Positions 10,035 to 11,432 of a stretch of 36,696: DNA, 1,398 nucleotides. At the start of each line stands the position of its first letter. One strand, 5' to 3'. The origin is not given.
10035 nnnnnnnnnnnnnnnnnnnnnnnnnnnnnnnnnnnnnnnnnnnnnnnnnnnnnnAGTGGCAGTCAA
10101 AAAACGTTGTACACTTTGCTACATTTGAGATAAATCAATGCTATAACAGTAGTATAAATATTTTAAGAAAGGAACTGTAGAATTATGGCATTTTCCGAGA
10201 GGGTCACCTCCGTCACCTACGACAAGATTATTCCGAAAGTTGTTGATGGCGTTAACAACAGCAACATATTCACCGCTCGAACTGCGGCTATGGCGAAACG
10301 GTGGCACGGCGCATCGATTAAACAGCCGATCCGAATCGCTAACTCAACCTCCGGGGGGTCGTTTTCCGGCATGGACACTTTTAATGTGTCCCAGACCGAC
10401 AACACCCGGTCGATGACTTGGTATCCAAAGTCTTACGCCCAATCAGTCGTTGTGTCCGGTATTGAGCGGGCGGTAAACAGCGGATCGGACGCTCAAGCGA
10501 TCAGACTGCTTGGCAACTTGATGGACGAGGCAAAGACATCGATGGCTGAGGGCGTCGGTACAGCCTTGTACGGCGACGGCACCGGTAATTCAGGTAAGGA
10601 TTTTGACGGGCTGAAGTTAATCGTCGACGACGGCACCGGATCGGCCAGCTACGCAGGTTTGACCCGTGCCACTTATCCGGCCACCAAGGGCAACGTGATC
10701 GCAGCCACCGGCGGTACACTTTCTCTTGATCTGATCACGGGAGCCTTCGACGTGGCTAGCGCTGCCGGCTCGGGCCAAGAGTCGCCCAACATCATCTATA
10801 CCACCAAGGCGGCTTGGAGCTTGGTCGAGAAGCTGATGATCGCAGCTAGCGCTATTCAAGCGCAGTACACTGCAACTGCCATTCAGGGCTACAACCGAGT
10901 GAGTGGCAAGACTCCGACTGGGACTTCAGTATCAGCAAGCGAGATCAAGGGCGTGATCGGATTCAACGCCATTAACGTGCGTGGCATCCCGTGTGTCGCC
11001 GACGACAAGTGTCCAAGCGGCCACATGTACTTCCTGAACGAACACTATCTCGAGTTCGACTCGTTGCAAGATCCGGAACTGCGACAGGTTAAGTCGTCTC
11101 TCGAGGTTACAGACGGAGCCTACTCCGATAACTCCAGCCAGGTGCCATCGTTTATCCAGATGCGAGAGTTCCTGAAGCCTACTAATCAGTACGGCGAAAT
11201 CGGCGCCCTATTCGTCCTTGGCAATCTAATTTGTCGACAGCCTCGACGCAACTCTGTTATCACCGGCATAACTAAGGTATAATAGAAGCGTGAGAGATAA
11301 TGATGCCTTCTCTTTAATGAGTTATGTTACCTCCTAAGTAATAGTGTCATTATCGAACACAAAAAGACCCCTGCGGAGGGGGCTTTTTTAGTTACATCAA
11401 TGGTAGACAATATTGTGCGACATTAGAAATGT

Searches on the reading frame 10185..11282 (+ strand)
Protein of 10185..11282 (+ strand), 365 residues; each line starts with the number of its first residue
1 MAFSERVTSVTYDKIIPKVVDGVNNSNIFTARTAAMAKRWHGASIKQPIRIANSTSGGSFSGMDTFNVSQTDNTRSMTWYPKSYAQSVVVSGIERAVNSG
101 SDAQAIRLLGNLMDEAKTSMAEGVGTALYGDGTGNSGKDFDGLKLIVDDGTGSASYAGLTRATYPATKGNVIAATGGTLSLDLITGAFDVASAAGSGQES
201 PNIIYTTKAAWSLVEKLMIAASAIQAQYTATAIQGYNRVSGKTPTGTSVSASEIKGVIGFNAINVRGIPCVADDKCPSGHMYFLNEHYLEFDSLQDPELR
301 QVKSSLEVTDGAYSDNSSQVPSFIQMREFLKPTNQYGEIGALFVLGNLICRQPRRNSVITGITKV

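Call 9: search_protein_families(library=phrogs, proteins=[window:10185-11282:+], max_evalue=0.001)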
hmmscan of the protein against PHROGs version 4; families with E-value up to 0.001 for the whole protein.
window:10185-11282:+ (365 aa): 1 family
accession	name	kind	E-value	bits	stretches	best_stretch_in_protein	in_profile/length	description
phrog_9953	-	head and packaging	4.3e-69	234.4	1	7-361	12-328/329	major head protein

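Call 35: search_dna_similar(query=window:10185-11282:+, collection=phages, mode=protein, max_evalue=0.00001, max_rows=15)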
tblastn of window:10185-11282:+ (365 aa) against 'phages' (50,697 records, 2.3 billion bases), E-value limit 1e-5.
Records with a match: 10; places in all: 10; records where one place covers at least 80% of the query: 5.
Best place of each record, by identity: <60% 10.
By first word of the organism name: Myxococcus 3; Bacteriophage 2; TM7 1; Caudoviricetes 1; Stenotrophomonas 1; Ruegeria 1; Rhizobium 1.
By host as written in the record: - 3; Myxococcus xanthus strain DK883 2; candidate division TM7 DolZOral124_TM7_55_12 1; Stenotrophomonas maltophilia 1207 1; Myxococcus xanthus 1; Ruegeria mobilis 1; Rhizobium phaseoli I3_18 1.
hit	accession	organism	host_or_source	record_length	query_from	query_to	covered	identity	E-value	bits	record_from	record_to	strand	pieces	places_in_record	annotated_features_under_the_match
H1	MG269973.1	TM7 phage DolZOral124_53_65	candidate division TM7 ...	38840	1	365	100%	57.3%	1e-127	409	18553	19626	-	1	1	homeodomain-like protein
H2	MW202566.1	Caudoviricetes sp.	Manatee Spring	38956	1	365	100%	29.8%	7e-39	153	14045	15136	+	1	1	hypothetical protein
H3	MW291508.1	Stenotrophomonas phage BUCT555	Stenotrophomonas maltophilia 1207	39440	1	352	96%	23.6%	8e-12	73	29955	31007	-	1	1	major capsid protein | hypothetical protein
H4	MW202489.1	Bacteriophage sp.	Manatee Spring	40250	3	350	95%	23.4%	1e-6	56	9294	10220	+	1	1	major virion structural protein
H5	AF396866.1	Myxococcus phage Mx8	Myxococcus xanthus strain DK883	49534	19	296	76%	27.1%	9e-14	79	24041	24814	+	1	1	major virion structural protein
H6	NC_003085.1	Myxococcus phage Mx8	Myxococcus xanthus strain DK883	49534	19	296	76%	27.1%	9e-14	79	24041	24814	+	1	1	major head protein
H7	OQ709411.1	Myxococcus phage Mx9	Myxococcus xanthus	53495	42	296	70%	26.2%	2e-13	77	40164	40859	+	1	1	putative major capsid protein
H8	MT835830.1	Bacteriophage sp.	human fecal samples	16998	5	302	82%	22.4%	4e-7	58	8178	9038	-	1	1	record has no annotation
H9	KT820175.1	Ruegeria phage 45A6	Ruegeria mobilis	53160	60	204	40%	30.1%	3e-6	55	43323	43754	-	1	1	hypothetical protein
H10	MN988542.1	Rhizobium phage RHph_I3_18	Rhizobium phaseoli I3_18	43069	36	164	35%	32.6%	1e-6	57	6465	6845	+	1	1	hypothetical protein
